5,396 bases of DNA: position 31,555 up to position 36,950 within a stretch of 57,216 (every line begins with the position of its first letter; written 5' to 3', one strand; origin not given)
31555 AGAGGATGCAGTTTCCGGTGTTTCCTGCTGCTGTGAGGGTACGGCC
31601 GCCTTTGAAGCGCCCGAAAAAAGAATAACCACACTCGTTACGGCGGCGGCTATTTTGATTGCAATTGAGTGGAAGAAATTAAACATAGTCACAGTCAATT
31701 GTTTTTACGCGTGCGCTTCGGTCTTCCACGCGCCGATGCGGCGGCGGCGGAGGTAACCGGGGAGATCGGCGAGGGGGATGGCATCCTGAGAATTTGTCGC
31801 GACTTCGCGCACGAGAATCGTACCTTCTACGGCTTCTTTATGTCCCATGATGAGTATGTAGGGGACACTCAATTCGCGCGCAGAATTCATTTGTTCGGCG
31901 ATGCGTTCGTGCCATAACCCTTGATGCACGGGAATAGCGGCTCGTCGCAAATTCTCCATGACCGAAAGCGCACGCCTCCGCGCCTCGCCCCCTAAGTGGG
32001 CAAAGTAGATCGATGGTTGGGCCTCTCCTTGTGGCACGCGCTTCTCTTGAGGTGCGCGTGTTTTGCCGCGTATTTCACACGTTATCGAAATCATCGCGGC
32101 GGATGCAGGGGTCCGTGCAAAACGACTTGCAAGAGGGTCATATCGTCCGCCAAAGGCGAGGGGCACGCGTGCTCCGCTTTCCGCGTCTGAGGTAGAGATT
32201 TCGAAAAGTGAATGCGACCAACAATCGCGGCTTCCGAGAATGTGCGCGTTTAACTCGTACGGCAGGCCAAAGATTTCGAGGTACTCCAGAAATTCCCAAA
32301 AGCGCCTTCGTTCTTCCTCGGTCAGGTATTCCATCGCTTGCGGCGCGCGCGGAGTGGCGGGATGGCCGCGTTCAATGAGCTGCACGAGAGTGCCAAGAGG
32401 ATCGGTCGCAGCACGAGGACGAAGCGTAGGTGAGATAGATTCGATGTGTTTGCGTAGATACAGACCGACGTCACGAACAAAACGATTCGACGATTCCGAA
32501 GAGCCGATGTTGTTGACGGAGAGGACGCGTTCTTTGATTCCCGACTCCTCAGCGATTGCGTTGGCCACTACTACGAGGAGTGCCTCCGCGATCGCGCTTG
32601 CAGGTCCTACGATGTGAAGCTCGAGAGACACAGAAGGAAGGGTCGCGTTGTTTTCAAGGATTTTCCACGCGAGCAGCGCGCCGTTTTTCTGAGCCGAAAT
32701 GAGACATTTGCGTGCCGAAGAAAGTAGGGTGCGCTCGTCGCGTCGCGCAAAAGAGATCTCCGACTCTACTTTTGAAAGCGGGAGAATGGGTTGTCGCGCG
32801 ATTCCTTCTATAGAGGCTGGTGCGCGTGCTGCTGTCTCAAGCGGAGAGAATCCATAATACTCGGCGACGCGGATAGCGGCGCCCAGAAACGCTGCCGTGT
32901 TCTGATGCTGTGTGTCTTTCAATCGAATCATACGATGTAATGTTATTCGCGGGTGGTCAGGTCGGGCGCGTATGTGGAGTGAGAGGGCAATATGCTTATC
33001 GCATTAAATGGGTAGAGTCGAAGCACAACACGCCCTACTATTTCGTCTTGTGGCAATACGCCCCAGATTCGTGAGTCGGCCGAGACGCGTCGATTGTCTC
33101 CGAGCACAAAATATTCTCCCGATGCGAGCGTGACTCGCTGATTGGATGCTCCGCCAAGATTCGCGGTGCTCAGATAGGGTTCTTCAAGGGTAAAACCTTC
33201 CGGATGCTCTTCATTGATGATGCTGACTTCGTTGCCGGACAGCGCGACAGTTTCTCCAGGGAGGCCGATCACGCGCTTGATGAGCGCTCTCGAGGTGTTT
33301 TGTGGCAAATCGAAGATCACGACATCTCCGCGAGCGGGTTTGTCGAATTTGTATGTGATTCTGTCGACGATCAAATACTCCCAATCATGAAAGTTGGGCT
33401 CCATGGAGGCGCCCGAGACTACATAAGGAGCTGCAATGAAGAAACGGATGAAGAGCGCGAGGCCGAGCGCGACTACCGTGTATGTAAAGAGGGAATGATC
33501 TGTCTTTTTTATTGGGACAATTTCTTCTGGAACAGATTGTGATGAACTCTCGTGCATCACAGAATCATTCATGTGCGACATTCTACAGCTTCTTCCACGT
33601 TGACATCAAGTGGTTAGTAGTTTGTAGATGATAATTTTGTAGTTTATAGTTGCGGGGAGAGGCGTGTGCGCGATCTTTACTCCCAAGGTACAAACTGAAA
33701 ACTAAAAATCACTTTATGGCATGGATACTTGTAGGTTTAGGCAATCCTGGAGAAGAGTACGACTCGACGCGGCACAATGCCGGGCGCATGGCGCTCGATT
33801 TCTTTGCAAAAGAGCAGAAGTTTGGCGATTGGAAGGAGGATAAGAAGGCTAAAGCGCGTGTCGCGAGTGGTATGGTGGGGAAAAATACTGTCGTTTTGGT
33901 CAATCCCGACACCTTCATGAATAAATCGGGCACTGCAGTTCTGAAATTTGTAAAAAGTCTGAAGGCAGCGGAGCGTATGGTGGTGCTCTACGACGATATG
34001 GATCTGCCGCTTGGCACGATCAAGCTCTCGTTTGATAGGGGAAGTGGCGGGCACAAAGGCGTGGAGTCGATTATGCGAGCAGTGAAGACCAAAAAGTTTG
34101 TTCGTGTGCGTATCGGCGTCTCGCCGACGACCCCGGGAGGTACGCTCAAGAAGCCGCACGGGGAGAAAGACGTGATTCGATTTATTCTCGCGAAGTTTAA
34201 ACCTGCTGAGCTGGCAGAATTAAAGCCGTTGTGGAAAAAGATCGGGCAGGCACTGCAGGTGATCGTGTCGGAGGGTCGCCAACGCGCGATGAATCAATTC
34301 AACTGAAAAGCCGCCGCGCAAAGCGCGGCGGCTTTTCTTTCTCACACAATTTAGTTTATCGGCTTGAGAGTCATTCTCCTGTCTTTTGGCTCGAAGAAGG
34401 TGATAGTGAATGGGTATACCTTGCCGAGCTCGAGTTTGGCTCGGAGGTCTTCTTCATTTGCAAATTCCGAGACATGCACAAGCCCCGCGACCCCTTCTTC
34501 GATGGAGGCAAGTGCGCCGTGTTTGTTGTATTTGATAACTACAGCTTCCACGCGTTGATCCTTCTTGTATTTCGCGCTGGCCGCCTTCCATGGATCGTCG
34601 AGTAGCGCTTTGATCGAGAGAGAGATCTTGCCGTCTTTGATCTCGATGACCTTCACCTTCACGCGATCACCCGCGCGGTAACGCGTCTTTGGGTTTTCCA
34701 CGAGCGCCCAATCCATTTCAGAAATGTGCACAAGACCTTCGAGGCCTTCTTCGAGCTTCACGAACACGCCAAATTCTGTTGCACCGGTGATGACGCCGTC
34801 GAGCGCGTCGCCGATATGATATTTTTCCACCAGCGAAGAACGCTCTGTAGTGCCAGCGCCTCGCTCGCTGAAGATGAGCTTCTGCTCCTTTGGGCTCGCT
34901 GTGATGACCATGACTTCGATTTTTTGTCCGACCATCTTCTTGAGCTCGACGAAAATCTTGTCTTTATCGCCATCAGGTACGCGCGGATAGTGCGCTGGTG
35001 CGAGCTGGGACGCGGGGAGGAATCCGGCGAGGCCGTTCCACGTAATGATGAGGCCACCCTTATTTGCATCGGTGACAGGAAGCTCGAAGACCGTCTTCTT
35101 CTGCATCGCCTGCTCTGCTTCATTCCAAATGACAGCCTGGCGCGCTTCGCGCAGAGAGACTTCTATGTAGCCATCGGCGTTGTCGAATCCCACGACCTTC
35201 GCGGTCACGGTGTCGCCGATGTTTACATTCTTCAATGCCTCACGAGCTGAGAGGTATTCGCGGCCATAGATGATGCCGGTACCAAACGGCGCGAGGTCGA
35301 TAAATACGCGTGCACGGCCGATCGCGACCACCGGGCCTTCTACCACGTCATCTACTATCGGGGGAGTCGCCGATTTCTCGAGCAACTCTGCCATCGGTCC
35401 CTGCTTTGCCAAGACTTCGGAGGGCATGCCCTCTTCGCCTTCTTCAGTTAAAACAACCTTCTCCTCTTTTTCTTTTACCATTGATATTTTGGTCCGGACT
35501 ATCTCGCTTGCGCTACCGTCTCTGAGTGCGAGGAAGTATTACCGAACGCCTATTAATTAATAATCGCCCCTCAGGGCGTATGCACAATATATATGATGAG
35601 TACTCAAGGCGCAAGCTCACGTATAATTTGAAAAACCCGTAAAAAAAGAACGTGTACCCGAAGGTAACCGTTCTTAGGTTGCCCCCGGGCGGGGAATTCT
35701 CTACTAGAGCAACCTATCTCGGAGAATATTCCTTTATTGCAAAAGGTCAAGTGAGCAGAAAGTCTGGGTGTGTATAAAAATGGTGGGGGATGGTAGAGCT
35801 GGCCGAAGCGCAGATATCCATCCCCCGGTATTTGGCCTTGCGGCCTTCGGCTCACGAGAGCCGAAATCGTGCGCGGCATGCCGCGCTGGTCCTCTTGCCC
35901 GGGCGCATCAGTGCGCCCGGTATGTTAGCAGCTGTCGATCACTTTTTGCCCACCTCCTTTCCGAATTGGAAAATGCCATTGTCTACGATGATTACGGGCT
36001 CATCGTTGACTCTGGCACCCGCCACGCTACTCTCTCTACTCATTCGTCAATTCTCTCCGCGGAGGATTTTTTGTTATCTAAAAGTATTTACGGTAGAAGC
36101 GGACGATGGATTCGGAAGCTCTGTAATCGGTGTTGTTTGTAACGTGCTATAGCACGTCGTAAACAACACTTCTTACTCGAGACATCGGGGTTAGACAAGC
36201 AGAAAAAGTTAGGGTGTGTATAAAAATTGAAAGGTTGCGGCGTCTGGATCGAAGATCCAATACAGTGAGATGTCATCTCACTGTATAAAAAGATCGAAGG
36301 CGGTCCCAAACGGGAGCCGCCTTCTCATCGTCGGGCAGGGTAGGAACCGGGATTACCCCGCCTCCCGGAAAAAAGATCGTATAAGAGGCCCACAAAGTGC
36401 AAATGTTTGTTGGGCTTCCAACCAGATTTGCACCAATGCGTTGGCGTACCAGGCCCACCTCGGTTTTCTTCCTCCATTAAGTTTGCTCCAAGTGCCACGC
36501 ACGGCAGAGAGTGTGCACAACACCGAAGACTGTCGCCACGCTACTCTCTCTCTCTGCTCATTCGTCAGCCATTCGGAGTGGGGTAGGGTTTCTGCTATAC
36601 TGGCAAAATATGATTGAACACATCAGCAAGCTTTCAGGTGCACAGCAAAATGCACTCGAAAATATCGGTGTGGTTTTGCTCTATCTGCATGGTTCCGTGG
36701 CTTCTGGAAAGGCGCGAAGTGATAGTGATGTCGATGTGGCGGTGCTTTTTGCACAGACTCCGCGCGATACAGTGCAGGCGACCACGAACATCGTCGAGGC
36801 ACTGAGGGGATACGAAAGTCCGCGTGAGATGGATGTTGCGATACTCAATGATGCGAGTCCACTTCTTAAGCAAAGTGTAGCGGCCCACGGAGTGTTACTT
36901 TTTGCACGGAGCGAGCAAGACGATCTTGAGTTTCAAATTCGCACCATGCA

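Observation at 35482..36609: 1.1-kb ORF-free, hairpin-dense region containing two paralogous modules with shared end motifs: candidate novel structured RNAs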

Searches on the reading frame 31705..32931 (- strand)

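Call 14: search_protein_families(library=pfam, proteins=[window:31705-32931:-])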
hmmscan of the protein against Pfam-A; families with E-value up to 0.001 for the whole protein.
window:31705-32931:- (408 aa): 1 family
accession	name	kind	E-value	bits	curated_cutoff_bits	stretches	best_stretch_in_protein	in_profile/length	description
PF03129.25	HGTP_anticodon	-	4.3e-10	40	21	1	314-396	8-93/94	Anticodon binding domain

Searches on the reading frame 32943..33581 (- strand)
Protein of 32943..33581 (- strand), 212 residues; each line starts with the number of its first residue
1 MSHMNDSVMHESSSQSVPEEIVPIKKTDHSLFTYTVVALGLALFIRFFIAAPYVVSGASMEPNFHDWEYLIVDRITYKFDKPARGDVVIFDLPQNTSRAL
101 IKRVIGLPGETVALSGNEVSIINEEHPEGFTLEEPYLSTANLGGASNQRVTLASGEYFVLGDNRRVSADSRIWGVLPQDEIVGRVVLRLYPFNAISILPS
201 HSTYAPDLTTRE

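Call 14: search_protein_families(library=pfam, proteins=[window:32943-33581:-])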
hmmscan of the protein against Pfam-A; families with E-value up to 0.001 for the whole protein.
window:32943-33581:- (212 aa): 2 families
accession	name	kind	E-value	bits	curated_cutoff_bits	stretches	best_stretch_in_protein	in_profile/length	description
PF10502.14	Peptidase_S26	-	3.3e-45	154.5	22.9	1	32-189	5-167/168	Signal peptidase, peptidase S26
PF00717.28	Peptidase_S24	-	5.9e-05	23.2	23.3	1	54-114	39-91/116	Peptidase S24-like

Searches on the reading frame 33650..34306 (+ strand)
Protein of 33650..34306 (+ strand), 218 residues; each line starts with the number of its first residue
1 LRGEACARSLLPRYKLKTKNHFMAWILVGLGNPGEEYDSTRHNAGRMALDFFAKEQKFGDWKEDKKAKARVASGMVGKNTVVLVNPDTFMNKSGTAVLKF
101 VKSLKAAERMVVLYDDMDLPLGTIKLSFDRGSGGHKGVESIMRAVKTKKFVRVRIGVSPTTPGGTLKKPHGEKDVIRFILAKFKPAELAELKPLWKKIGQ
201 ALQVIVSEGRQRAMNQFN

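Call 14: search_protein_families(library=pfam, proteins=[window:33650-34306:+])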
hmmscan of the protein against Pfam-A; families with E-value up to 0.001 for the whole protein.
window:33650-34306:+ (218 aa): 1 family
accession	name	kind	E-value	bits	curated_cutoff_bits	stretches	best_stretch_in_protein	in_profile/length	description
PF01195.25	Pept_tRNA_hydro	-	1.3e-53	182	27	1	26-218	1-183/183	Peptidyl-tRNA hydrolase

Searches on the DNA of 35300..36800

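Call 4: search_rna_families(source=window, start=35300, end=36800, threshold=evalue, max_evalue=10, show_alignments=3)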
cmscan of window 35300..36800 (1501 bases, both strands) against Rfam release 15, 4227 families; matches with E-value up to 10: 6.
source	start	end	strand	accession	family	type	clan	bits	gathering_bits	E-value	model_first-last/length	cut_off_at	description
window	36252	36328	-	RF00107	FinP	Gene;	CL00016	23.4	45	0.086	1-76/76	no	FinP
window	36214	36331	+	RF04182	GibS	Gene; sRNA;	-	22.1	115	2.5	1-142/142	no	GibS sRNA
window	36250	36296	-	RF00979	mir-553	Gene; miRNA;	-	18.9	82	2.4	1-62/62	no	mir-553 microRNA precursor family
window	35772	35830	+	RF00765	mir-337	Gene; miRNA;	-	18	80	1.2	1-93/93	no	mir-337 microRNA precursor family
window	35537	35649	+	RF02034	IMES-1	Gene;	-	14.3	81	3.9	1-191/191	no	IMES-1 RNA motif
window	35850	35940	-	RF02038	SPRY4-IT1_1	Gene; lncRNA;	-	13.9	50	8.4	1-91/91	no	SPRY4-IT1 conserved region 1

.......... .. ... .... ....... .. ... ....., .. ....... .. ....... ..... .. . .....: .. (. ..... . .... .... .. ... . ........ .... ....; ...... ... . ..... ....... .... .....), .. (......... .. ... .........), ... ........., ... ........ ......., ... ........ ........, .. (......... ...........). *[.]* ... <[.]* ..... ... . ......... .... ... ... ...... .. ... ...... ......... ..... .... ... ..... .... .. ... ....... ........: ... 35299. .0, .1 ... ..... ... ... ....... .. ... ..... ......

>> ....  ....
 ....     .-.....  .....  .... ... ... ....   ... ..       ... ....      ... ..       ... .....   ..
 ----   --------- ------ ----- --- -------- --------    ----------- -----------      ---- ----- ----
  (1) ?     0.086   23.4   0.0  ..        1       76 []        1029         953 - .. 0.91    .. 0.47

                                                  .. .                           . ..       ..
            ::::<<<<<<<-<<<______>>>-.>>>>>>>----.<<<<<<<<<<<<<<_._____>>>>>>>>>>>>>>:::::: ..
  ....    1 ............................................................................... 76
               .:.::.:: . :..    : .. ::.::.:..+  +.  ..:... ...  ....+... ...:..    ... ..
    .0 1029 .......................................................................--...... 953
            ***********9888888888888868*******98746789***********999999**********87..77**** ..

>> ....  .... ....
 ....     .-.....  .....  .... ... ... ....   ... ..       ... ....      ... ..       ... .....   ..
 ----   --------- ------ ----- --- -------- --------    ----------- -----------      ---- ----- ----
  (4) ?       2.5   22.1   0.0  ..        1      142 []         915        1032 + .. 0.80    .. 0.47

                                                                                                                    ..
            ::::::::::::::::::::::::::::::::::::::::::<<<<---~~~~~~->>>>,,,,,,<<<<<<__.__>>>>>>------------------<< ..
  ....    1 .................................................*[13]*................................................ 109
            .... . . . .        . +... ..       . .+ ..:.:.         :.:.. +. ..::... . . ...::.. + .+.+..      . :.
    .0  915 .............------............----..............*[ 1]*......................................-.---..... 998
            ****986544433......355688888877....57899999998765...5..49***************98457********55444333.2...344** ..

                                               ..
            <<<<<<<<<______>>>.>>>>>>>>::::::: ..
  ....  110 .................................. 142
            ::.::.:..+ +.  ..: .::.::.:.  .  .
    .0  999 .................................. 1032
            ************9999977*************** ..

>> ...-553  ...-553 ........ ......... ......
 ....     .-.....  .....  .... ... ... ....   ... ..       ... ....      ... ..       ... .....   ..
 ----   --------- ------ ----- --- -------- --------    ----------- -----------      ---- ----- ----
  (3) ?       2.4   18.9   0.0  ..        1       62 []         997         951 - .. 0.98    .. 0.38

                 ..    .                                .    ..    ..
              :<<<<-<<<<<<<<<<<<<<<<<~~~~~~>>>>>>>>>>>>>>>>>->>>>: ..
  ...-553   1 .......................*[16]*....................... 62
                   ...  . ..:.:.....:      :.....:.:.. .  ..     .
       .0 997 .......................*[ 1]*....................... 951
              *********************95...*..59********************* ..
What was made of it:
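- On Known RNA families (Rfam 15, including RNase P, tmRNA, SRP, 6S, OLE, GOLLD, HEARO, ROOL, raiA): At E<=10 the best match is FinP at 23.4 bits against a threshold of 45, plus miRNA and lncRNA noise (call 4).
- Tried and rejected: RNase P resemblance of GAAAGUCUGGG in P. Rejected, because no RNase P model scored (call 4).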

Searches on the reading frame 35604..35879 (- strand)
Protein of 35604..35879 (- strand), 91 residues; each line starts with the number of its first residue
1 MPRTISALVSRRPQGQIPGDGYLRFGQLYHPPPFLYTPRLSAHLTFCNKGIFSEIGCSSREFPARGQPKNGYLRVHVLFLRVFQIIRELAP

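Call 75: search_protein_families(library=pfam, proteins=[window:35604-35879:-], max_evalue=0.01)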
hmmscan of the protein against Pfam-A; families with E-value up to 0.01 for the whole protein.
window:35604-35879:- (91 aa): 0 families
